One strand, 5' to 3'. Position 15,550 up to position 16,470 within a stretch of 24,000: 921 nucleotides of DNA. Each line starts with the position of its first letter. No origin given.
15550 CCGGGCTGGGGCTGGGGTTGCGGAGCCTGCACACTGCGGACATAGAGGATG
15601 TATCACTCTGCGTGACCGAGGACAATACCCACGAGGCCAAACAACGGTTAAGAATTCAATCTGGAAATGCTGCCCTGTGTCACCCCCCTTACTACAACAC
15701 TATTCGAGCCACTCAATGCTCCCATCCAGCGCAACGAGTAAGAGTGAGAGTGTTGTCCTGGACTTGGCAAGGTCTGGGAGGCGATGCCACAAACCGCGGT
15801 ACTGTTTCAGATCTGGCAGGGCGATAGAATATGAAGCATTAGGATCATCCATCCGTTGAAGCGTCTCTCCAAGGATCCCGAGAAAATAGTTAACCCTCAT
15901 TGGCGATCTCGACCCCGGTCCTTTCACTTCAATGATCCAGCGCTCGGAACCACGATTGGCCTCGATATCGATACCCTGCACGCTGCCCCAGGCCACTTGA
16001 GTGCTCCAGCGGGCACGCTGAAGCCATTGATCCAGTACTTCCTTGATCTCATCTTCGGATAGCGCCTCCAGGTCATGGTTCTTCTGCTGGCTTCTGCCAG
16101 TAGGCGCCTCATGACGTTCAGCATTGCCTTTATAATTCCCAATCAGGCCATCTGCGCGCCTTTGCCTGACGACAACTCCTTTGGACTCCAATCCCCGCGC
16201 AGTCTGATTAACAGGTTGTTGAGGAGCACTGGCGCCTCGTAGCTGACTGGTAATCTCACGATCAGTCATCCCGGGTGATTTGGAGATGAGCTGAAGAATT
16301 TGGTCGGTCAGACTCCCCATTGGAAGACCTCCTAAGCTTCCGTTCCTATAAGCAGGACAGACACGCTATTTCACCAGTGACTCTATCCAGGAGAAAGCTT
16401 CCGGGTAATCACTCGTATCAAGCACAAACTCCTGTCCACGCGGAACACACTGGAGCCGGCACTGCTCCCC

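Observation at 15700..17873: Three-gene cassette (Nmad2-like, Nmad3-like, wHTH-PD-(D/E)xK) with no experimentally known function: candidate novel modification/defence system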

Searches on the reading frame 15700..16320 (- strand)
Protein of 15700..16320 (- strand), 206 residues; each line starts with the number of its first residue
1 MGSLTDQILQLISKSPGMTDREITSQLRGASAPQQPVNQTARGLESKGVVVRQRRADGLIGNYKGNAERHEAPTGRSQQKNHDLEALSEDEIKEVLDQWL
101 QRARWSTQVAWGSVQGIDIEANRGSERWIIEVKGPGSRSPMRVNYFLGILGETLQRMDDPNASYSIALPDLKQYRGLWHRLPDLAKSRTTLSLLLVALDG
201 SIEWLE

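Call 3: search_protein_families(library=pfam, proteins=[window:15700-16320:-], max_evalue=1)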
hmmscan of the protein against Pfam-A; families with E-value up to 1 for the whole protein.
window:15700-16320:- (206 aa): 0 families

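Call 4: search_protein_families(library=padloc, proteins=[window:15700-16320:-], max_evalue=1)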
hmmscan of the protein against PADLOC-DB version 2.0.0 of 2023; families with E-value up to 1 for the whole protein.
window:15700-16320:- (206 aa): 0 families

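Call 5: search_protein_families(library=ncbifam, proteins=[window:15700-16320:-], max_evalue=1)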
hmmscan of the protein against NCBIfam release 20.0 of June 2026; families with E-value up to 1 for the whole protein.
window:15700-16320:- (206 aa): 2 families
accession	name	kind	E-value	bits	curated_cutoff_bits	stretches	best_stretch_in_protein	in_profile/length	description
NF053606.1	Sta1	subfamily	0.073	13.2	80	1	7-62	24-76/100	Sta1 family transcriptional regulator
TIGR04353.1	PqqD_rel_X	equivalog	0.15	13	35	0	3-30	20-47/74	HPr-rel-A system PqqD family peptide chaperone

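Call 11: find_homologous_proteins(query=window:15700-16320:-)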
Query window:15700-16320:- (206 aa): 997 proteins with E <= 0.001 among 1389 candidates; the best 120 are listed.
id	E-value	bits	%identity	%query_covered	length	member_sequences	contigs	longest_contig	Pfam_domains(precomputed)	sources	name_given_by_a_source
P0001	3.3e-127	440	97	100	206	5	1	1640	-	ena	-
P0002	9.5e-114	396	86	100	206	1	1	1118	-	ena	-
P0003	2.9e-91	323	70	100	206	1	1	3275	-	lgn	-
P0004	2.0e-87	310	69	100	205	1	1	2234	-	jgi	-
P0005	4.9e-87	309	69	100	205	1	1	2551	-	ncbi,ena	-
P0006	3.7e-86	306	70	100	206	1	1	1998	-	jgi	jgi:hypothetical protein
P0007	4.8e-86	306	69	100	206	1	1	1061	-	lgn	-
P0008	7.2e-85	302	68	100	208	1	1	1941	-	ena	-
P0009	2.5e-83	297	64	100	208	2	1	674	-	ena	-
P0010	3.0e-83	297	67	100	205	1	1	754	-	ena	-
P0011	7.7e-83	295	65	100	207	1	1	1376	-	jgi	jgi:hypothetical protein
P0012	1.0e-82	295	68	99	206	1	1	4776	-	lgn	-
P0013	4.2e-82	293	67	100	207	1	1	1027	-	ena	-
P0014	4.5e-82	293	64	100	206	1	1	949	-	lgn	-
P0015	5.8e-82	292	65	100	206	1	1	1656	-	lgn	-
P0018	1.6e-80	288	62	100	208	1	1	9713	-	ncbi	-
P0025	1.9e-79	284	64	99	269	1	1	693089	-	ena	-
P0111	1.8e-68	248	61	98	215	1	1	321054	-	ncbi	ncbi:MAG: hypothetical protein R3E48_04450 [Burkholderiaceae bacterium]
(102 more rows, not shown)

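Call 12: search_solved_structures(query=window:15700-16320:-, max_evalue=10, show_alignments=2)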
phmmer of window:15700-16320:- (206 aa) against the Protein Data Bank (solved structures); distinct sequences matched with E-value up to 10: 1.
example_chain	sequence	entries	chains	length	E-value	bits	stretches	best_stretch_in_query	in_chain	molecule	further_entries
5hsm_A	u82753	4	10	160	1.2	12.3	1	9-54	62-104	Uncharacterized HTH-type transcriptional regulator Rv2887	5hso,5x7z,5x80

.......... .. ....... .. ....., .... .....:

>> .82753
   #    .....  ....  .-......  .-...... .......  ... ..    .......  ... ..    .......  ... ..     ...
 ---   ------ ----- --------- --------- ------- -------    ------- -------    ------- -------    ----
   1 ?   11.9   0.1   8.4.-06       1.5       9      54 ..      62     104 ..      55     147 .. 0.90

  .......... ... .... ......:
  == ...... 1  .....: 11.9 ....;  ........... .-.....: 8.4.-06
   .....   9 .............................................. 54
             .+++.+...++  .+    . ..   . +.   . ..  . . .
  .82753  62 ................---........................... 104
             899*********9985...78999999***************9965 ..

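Call 13: find_encoding_contigs(protein=window:15700-16320:-, flank=10000, max_places=5)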
Protein window:15700-16320:- (206 aa): 4 contigs read that carry it; 2 places shown.
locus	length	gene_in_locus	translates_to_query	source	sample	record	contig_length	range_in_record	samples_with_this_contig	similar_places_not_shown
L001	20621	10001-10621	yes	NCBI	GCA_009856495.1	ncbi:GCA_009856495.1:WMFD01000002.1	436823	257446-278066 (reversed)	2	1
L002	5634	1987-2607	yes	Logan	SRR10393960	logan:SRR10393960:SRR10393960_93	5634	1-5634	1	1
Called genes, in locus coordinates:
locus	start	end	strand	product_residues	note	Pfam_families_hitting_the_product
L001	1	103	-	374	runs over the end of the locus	-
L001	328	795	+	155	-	PF01161:PBP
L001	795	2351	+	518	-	PF02028:BCCT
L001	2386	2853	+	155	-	-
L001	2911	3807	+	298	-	PF01553:Acyltransferase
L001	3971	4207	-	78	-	PF04325:DUF465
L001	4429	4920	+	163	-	PF00149:Metallophos (faint), PF12850:Metallophos_2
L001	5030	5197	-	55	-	-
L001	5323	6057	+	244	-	PF04250:DUF429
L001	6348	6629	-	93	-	PF13560:HTH_31, PF12844:HTH_19 (weak), PF01381:HTH_3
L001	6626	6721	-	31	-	PF05973:Gp49 (weak)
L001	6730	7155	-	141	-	-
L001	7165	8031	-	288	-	-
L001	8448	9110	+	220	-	PF18753:Nmad2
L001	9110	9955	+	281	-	PF18754:Nmad3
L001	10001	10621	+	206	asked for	-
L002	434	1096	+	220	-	PF18753:Nmad2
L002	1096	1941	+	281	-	PF18754:Nmad3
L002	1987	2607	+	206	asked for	-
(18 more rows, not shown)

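Call 14: find_encoding_contigs(protein=P0111, flank=8000, max_places=3)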
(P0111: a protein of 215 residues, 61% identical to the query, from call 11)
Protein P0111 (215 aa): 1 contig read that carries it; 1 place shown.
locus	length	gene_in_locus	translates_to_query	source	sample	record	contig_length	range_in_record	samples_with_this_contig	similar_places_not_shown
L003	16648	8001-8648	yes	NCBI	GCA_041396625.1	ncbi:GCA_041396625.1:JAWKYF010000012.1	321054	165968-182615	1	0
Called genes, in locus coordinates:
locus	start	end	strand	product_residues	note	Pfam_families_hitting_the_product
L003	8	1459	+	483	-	PF11638:DnaA_N, PF00308:Bac_DnaA, PF01695:IstB_IS21, PF08299:Bac_DnaA_C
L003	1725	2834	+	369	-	PF00712:DNA_pol3_beta, PF02767:DNA_pol3_beta_2, PF02768:DNA_pol3_beta_3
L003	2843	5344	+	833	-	PF02518:HATPase_c, PF00204:DNA_gyraseB, PF01751:Toprim, PF21249:GyrB_hook, PF18053:GyrB_insert, PF00986:DNA_gyraseB_C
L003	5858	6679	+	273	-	-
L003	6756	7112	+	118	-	PF01527:HTH_Tnp_1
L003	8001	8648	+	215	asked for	-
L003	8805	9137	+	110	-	PF08238:Sel1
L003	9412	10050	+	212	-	-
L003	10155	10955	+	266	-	PF13489:Methyltransf_23, PF01209:Ubie_methyltran, PF13847:Methyltransf_31, PF08241:Methyltransf_11, PF08242:Methyltransf_12, PF13649:Methyltransf_25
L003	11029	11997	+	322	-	PF02653:BPD_transp_2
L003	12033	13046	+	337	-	PF13407:Peripla_BP_4, PF00532:Peripla_BP_1, PF13458:Peripla_BP_6 (weak)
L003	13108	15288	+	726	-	PF02653:BPD_transp_2, PF20067:SSL_N, PF08450:SGL, PF03088:Str_synth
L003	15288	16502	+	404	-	-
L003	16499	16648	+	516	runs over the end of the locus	PF00005:ABC_tran, PF13304:AAA_21 (faint), PF00005:ABC_tran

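Call 15: find_encoding_contigs(protein=P0025, flank=8000, max_places=3)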
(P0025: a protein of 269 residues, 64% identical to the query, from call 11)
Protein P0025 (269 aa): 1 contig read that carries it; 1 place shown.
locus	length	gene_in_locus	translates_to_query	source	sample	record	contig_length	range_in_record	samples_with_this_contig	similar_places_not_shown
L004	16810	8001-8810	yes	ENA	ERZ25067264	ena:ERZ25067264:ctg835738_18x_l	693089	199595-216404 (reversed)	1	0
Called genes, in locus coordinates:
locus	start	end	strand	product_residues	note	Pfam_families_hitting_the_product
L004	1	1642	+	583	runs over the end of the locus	PF02538:Hydantoinase_B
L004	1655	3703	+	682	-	PF05378:Hydant_A_N, PF01968:Hydantoinase_A, PF19278:Hydant_A_C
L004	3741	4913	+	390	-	PF01321:Creatinase_N, PF00557:Peptidase_M24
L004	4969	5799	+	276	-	PF00561:Abhydrolase_1, PF12146:Hydrolase_4, PF12697:Abhydrolase_6, PF00561:Abhydrolase_1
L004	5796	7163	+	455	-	PF00296:Bac_luciferase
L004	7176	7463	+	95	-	PF10118:Metal_hydrol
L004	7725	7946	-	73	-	PF13560:HTH_31, PF01381:HTH_3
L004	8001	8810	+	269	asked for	-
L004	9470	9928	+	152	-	-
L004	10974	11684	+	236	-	-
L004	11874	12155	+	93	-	-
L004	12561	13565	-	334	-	-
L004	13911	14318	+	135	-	-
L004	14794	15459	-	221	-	PF13276:HTH_21, PF00665:rve, PF13683:rve_3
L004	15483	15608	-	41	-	-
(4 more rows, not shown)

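Call 25: find_encoding_contigs(protein=P0012, flank=6000, max_places=3)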
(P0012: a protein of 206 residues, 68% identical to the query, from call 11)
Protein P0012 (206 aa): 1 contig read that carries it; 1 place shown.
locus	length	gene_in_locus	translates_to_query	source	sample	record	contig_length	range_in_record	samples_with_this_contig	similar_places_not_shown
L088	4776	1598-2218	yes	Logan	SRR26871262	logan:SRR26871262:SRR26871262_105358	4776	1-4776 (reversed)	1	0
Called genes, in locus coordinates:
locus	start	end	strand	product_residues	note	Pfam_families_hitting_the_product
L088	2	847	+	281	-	?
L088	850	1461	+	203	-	-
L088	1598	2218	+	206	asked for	-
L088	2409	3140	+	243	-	PF22187:DUF6946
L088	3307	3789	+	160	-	PF07883:Cupin_2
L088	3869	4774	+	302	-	?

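Call 26: find_encoding_contigs(protein=P0018, flank=6000, max_places=3)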
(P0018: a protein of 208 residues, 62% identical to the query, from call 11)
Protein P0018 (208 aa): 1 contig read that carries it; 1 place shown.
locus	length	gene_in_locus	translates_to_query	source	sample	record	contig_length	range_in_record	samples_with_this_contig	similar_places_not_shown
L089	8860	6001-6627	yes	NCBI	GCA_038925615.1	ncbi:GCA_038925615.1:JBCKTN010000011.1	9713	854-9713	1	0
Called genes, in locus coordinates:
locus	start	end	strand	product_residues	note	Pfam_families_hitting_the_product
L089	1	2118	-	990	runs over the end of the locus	?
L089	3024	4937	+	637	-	PF13667:ThiC-associated, PF01964:ThiC_Rad_SAM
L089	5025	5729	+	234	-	-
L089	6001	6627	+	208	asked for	-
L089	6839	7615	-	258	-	PF00398:RrnaAD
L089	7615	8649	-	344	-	PF04166:PdxA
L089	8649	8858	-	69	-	?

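Call 30: search_solved_structures(query=A2, max_evalue=10, show_alignments=3)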
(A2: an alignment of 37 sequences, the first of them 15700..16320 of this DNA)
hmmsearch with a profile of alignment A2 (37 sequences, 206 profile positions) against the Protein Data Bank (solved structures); distinct sequences matched with E-value up to 10: 0.

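Call 50: predict_structure(alignment_id=A2)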
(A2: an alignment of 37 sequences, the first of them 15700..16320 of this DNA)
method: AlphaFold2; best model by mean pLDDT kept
length: 206 residues; sequences in the alignment: 37
mean_pLDDT: 86.1   pTM: 0.59
mean pLDDT of the five models: 86.1, 86.0, 84.0, 83.8, 83.3
residues with pLDDT >= 90: 125; 70-90: 60; 50-70: 6; < 50: 15
segments of 3 or more residues with pLDDT < 50: 68-81
pLDDT, mean of each block of 10 residues (from residue 1): 83 93 94 90 81 89 69 40 75 93 92 83 96 86 91 91 96 94 90 93 92
secondary structure, 60 per line:
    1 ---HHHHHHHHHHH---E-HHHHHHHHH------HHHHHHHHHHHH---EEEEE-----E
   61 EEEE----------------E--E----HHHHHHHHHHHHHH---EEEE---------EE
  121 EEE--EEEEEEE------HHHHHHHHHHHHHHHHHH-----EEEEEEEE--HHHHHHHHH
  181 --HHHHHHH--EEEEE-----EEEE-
elements in order: H4-14 H20-28 H35-46 E50-54 E60-64 H89-102 E106-109 E119-123 E126-132 H139-156 E162-169 H172-180 H183-189 E192-196 E202-205

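Call 54: fold_search(model_id=the predicted structure, library=pdb)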
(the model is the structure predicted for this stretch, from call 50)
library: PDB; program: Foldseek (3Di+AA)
matches with E <= 10: 1015; with E <= 0.001: 4
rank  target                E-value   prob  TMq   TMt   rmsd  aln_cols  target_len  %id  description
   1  2inb                  2.7e-06  1.00  0.40  0.59   5.4       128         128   20  Crystal structure of an XisH family protein (ZP_00107633.1) from Nostoc punctiforme PCC 73102 at 1.60 A resolution (released 2006-10-24)
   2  2ph7_A                5.0e-06  1.00  0.41  0.39  14.3       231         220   12  Crystal structure of AF2093 from Archaeoglobus fulgidus (released 2007-05-08)
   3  2okf_A                9.4e-06  1.00  0.39  0.57   5.6       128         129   20  CRYSTAL STRUCTURE OF A FDXN ELEMENT EXCISION CONTROLLING FACTOR PROTEIN (AVA_3312) FROM ANABAENA VARIABILIS AT 1.60 A  (released 2007-01-30)
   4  2ph7_B                1.2e-05  1.00  0.41  0.39  14.3       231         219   12  Crystal structure of AF2093 from Archaeoglobus fulgidus (released 2007-05-08)
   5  7vsr_M                3.9e-03  0.85  0.30  0.23   9.9       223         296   13  Structure of McrBC (stalkless mutant) (released 2023-02-15)
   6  5nbc_A                4.7e-03  0.99  0.27  0.41  15.8       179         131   11  Structure of Prokaryotic Transcription Factors (released 2018-05-16)
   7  4zzl_A                5.0e-03  1.00  0.28  0.39   2.6        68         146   16  MexR R21W derepressor mutant causing multidrug resistance in P. aeruginosa by mexAB-oprM efflux pump expression (released 2016-07-27)
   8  6hz4_M                5.0e-03  0.82  0.28  0.19  10.7       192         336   12  Structure of McrBC without DNA binding domains (one half of the full complex) (released 2019-07-24)
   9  3fov                  5.7e-03  0.98  0.23  0.44   9.3       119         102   14  Crystal structure of protein RPA0323 of unknown function from Rhodopseudomonas palustris (released 2009-01-13)
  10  5nbc_B                6.5e-03  0.98  0.27  0.41  15.8       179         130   11  Structure of Prokaryotic Transcription Factors (released 2018-05-16)
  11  4zzl_B                8.3e-03  1.00  0.27  0.40   2.5        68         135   18  MexR R21W derepressor mutant causing multidrug resistance in P. aeruginosa by mexAB-oprM efflux pump expression (released 2016-07-27)
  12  5nhk_B                8.3e-03  0.98  0.27  0.41  15.8       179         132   11  Structure of Ferric uptake regulator from francisella tularensis with Iron (released 2018-05-16)
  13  6p4w_B                8.3e-03  0.63  0.23  0.14  12.8       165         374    8  XPB helicase in a complex with truncated Bax1 from Sulfurisphaera tokodaii at 2.96 Angstrom resolution (released 2020-06-03)
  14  5bqt_B                8.3e-03  0.30  0.20  0.17  28.7       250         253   15  Structure of TrmBL2, an archaeal chromatin protein, shows a novel mode of DNA binding. (released 2015-09-02)
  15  3c0u_B                9.4e-03  0.96  0.29  0.32   6.8       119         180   13  Crystal structure of E.coli yaeQ protein (released 2008-01-29)
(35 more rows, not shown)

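Call 56: find_related_loci(query=A2, collection=metagenome_contigs, flank=6000)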
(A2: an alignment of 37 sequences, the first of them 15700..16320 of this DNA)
Query A2 (206 aa) in metagenome_contigs; peptide patterns used: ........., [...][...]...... (x = any residue, [..] = any of these).
302 stretches matched a pattern; 173 encode a relative of the query (tblastn E <= 1e-3); the best 80 are kept; 80 distinct loci.
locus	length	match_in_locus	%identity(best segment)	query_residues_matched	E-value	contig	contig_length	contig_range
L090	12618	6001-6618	98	1-206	1e-133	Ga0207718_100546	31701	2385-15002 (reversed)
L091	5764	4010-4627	98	1-206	5e-134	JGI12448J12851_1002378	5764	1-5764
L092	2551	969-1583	69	1-206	7e-95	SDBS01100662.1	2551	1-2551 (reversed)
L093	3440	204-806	66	3-203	1e-85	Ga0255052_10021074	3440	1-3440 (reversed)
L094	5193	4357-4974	65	1-205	9e-84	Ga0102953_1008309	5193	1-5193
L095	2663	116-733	63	1-205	7e-85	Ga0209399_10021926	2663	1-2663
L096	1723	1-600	63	7-206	6e-85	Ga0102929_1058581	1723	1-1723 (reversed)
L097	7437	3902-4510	61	1-203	8e-81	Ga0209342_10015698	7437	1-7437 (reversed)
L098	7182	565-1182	60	1-206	9e-79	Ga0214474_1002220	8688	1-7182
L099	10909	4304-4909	60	1-202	3e-78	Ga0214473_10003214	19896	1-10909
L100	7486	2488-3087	62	3-202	6e-78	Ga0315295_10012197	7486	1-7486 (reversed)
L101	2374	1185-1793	58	1-203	2e-79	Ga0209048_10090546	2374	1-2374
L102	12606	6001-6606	61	1-202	4e-77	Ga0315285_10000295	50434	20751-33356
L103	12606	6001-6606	58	1-202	3e-76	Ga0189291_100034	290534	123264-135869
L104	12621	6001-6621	59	1-203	4e-75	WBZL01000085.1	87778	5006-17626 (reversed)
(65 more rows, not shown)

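Call 85: search_protein_families(library=phrogs, proteins=[window:15700-16320:-], max_evalue=0.01)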
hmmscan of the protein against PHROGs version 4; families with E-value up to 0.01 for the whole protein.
window:15700-16320:- (206 aa): 1 family
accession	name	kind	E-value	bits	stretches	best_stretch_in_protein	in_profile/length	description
phrog_1324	-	transcription regulation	0.00032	21.4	1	3-71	16-82/172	transcriptional activator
